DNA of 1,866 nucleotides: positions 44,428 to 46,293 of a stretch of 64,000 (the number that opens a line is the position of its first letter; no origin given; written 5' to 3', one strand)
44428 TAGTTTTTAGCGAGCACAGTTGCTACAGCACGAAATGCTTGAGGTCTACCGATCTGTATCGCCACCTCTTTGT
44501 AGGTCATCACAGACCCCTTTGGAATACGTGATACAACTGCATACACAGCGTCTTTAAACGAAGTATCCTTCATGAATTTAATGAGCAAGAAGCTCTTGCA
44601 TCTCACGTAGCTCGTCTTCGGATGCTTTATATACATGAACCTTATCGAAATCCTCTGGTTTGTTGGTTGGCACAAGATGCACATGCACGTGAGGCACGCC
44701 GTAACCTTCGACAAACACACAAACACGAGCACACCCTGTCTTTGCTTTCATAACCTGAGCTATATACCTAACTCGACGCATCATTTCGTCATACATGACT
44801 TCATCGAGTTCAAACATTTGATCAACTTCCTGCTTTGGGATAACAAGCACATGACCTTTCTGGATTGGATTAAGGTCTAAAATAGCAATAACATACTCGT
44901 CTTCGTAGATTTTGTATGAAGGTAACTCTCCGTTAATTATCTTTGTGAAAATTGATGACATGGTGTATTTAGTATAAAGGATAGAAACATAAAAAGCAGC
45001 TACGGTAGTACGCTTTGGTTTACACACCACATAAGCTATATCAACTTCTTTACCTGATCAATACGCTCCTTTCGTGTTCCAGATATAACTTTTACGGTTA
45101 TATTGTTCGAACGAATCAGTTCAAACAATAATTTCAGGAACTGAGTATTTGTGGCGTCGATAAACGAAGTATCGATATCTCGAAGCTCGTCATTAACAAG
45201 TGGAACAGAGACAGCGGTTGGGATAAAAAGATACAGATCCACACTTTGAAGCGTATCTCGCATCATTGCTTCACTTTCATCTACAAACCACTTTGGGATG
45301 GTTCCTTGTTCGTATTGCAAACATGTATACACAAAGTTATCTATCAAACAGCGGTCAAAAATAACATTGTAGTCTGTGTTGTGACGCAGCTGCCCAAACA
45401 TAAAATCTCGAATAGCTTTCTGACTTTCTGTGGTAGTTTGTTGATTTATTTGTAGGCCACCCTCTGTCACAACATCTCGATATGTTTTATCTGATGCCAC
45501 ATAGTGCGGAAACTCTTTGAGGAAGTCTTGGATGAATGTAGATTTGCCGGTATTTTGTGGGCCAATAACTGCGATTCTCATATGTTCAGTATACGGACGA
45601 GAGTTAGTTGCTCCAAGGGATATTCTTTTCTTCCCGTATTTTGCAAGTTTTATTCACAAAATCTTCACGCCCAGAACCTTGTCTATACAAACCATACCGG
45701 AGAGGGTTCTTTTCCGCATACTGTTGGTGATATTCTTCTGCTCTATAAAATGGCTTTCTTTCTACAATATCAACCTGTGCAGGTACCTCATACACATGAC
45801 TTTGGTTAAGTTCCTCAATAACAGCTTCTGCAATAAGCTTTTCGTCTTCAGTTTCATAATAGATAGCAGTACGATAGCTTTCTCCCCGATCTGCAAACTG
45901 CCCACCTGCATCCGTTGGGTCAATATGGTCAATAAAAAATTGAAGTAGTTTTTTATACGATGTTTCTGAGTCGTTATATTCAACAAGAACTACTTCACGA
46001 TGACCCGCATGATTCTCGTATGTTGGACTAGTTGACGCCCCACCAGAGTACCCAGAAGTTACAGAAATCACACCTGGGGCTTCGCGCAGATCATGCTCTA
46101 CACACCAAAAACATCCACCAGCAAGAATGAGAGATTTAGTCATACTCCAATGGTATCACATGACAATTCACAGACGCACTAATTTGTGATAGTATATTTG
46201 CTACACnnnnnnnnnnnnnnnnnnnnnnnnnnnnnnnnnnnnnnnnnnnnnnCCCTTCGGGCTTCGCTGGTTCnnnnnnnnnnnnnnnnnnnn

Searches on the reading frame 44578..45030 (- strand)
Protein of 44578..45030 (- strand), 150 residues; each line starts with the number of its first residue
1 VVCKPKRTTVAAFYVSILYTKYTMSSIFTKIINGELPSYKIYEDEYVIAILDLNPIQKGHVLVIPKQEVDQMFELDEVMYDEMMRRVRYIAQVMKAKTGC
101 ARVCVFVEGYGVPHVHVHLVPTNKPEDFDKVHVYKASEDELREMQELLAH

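Call 103: search_protein_families(library=pfam, proteins=[window:44578-45030:-], max_evalue=0.00001)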
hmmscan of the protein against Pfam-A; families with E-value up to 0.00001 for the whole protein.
window:44578-45030:- (150 aa): 2 families
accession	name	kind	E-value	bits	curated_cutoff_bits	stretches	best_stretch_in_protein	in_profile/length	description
PF01230.28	HIT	-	2.4e-19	70.2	21.5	1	34-123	2-96/98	HIT domain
PF11969.13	DcpS_C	-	7.2e-11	43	24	1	26-131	2-111/114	Scavenger mRNA decapping enzyme C-term binding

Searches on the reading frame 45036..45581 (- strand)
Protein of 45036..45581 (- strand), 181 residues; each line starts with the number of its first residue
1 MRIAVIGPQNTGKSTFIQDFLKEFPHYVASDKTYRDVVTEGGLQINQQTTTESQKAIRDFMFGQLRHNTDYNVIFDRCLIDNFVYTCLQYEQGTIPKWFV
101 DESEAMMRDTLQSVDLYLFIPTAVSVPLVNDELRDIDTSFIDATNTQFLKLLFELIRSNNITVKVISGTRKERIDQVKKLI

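Call 103: search_protein_families(library=pfam, proteins=[window:45036-45581:-], max_evalue=0.00001)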
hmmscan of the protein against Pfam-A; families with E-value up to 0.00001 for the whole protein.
window:45036-45581:- (181 aa): 1 family
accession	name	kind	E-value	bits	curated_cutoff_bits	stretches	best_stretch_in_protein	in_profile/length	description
PF13521.12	AAA_28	-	3.5e-11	44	27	1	2-173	1-164/164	AAA domain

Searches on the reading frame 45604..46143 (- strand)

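Call 103: search_protein_families(library=pfam, proteins=[window:45604-46143:-], max_evalue=0.00001)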
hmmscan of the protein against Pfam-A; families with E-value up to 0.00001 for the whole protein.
window:45604-46143:- (179 aa): 1 family
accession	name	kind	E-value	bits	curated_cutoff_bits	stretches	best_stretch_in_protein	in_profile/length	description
PF01625.27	PMSR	-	1e-51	175.7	23.7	1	5-150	2-151/153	Peptide methionine sulfoxide reductase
